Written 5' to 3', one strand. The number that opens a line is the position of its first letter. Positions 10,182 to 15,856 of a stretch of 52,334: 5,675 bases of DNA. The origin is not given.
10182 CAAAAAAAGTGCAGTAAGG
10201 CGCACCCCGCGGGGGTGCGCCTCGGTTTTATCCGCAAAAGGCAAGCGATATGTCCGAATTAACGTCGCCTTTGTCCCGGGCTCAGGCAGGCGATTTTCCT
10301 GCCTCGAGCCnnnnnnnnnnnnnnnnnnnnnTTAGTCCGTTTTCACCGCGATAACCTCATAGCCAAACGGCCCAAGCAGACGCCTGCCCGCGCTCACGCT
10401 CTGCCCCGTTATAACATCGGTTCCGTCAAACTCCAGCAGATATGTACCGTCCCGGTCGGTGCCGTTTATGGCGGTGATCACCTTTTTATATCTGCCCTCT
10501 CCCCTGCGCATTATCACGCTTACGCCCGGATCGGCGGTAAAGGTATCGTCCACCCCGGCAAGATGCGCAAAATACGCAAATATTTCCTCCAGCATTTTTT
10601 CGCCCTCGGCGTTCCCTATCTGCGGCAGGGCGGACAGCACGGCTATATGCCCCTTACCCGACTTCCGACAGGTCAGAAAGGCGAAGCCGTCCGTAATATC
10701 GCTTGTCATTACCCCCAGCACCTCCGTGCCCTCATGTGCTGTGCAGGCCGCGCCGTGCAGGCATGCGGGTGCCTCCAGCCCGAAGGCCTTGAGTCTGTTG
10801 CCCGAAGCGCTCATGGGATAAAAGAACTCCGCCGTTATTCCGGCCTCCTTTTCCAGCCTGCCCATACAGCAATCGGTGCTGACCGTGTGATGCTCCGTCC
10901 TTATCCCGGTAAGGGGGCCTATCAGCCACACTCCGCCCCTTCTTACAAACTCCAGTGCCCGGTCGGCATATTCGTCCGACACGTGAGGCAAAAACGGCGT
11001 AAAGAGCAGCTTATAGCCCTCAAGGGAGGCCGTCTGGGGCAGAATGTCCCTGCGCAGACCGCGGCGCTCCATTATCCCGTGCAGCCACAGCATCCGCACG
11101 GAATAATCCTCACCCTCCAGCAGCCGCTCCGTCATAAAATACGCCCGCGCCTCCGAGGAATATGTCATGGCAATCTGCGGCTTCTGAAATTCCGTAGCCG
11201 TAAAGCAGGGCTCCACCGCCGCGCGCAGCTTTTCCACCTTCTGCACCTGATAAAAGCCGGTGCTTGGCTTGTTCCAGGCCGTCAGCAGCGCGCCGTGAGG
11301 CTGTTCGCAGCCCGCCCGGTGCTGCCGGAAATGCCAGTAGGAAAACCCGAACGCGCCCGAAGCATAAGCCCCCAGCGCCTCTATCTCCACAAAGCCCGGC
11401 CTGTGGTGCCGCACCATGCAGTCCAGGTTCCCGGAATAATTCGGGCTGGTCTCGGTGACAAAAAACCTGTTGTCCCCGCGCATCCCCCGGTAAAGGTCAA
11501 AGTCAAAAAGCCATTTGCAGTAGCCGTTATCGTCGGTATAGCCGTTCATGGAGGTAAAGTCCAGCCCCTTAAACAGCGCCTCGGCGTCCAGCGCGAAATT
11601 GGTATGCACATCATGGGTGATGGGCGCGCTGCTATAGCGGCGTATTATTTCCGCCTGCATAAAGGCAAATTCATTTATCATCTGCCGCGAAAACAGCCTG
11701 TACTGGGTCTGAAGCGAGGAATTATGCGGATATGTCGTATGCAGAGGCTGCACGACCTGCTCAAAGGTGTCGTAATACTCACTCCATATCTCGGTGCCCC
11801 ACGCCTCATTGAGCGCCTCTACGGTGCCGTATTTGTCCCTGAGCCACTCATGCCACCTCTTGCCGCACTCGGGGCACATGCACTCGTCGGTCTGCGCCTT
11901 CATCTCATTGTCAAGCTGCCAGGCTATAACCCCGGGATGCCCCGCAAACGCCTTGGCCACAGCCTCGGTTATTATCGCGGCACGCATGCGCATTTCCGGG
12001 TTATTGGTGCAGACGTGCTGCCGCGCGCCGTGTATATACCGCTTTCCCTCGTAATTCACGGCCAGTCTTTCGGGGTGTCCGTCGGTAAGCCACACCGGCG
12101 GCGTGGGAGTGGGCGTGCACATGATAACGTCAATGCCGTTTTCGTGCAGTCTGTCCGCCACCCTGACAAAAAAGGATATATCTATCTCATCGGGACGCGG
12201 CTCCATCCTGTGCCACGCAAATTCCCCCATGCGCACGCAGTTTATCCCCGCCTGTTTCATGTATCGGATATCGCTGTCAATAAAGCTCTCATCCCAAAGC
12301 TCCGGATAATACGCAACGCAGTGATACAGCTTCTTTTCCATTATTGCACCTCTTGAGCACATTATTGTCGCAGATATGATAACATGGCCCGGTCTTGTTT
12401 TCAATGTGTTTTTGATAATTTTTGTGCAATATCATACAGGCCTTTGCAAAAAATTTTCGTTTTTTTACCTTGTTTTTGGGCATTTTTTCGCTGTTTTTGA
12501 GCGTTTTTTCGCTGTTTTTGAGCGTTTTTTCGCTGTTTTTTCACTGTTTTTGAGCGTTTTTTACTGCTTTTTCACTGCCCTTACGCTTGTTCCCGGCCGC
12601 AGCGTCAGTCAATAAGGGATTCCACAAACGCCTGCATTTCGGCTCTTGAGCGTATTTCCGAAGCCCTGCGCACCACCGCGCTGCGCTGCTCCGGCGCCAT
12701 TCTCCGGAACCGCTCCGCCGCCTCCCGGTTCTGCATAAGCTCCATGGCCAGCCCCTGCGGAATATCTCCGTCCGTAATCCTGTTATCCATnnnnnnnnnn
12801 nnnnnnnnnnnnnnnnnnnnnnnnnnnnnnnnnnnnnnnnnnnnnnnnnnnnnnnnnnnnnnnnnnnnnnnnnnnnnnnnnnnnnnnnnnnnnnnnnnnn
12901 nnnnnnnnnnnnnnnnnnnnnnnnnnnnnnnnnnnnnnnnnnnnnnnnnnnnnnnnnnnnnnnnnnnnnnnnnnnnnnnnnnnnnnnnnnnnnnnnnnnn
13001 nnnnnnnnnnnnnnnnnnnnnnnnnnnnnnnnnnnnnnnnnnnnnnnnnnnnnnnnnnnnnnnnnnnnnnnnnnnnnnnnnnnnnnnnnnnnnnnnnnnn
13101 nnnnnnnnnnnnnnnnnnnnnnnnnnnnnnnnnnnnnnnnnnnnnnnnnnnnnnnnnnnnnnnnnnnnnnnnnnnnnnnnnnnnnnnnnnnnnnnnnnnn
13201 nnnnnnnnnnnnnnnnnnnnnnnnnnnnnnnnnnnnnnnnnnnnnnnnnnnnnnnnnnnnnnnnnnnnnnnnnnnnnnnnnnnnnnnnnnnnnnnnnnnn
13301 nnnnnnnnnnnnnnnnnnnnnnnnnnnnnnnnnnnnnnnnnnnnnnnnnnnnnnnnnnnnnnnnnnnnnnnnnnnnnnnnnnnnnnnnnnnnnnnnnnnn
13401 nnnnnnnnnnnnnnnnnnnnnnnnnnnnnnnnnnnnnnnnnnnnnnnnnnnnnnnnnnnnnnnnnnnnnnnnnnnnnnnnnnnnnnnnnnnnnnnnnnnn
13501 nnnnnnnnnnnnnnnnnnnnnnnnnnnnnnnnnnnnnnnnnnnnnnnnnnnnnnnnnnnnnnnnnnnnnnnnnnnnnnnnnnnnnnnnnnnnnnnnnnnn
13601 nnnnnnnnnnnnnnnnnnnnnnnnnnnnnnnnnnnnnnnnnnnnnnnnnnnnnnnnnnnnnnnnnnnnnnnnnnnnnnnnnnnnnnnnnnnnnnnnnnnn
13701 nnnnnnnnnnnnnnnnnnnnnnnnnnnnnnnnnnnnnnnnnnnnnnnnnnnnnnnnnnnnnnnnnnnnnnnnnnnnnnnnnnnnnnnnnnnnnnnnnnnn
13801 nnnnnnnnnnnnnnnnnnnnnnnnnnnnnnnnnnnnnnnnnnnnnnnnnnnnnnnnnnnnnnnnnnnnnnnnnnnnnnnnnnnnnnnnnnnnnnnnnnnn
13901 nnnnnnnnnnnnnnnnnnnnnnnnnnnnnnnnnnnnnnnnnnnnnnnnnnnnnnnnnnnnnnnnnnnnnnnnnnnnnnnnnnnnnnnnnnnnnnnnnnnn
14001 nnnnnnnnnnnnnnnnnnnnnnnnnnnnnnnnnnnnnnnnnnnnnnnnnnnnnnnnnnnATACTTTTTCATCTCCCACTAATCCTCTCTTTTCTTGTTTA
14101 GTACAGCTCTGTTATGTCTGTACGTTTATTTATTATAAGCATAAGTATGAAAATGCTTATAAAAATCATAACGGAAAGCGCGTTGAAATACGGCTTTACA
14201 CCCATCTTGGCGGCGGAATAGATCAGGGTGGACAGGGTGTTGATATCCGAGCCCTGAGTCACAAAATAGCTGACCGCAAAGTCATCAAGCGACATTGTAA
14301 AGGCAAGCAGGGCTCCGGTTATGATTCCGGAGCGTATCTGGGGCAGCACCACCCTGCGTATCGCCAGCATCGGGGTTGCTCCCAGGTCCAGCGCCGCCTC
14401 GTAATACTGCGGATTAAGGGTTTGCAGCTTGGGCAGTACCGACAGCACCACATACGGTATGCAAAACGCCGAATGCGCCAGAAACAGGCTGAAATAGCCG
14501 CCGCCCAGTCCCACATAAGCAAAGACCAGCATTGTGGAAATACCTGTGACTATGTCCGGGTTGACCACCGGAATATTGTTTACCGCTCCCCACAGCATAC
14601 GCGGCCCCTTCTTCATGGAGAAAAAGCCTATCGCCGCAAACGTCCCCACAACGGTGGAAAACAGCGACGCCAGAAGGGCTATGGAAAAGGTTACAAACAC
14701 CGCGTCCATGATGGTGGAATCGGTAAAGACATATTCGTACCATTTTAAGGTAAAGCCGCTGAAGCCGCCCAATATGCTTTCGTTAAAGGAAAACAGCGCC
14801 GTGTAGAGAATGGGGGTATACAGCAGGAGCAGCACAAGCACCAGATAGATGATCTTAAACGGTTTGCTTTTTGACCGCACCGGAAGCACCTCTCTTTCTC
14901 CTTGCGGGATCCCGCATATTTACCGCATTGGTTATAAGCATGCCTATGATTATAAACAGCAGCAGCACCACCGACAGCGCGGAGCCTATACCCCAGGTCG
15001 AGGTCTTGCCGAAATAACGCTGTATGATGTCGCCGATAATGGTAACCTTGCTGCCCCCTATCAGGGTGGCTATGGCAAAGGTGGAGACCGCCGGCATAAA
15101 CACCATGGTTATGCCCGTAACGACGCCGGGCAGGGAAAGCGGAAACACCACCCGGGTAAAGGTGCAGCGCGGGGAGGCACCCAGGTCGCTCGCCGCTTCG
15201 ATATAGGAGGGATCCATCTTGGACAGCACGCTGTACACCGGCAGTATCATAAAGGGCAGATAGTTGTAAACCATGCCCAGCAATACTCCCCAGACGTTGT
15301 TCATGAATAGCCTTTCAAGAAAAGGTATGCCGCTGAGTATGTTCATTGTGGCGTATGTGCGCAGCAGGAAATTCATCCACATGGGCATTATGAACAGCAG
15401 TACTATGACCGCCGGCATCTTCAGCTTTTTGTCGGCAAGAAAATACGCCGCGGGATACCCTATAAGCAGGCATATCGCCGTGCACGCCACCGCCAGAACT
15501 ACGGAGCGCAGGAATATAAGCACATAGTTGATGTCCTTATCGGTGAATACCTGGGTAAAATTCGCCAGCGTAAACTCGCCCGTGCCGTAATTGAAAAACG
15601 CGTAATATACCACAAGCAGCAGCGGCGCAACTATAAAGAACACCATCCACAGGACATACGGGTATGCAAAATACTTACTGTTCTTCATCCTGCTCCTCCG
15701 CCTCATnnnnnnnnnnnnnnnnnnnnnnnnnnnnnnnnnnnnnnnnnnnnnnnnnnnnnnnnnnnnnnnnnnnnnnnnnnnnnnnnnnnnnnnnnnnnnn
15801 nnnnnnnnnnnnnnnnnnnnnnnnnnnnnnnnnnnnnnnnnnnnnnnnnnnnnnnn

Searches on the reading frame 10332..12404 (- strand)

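Call 34: search_protein_families(library=pfam, proteins=[window:10332-12404:-])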
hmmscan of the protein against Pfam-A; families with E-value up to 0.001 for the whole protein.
window:10332-12404:- (690 aa): 2 families
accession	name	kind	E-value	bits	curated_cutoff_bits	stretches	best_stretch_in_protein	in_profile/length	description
PF02449.21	Glyco_hydro_42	-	1.2e-107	361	21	1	32-392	2-371/376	Beta-galactosidase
PF08532.16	Glyco_hydro_42M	-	4.5e-26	92.1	25.8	1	410-608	2-196/207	Beta-galactosidase trimerisation domain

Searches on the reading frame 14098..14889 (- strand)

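Call 35: search_protein_families(library=pfam, proteins=[window:14098-14889:-])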
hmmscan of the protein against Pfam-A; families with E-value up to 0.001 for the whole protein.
window:14098-14889:- (263 aa): 1 family
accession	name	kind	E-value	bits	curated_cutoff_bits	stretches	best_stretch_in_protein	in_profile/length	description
PF00528.27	BPD_transp_1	-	1e-12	48.6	26.4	1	79-252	2-170/184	Binding-protein-dependent transport system inner membrane component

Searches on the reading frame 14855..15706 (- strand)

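Call 35: search_protein_families(library=pfam, proteins=[window:14855-15706:-])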
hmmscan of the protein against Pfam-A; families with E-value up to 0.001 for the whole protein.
window:14855-15706:- (283 aa): 1 family
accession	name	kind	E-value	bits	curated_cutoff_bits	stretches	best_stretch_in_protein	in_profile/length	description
PF00528.27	BPD_transp_1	-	2.9e-15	56.9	26.4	1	100-263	19-179/184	Binding-protein-dependent transport system inner membrane component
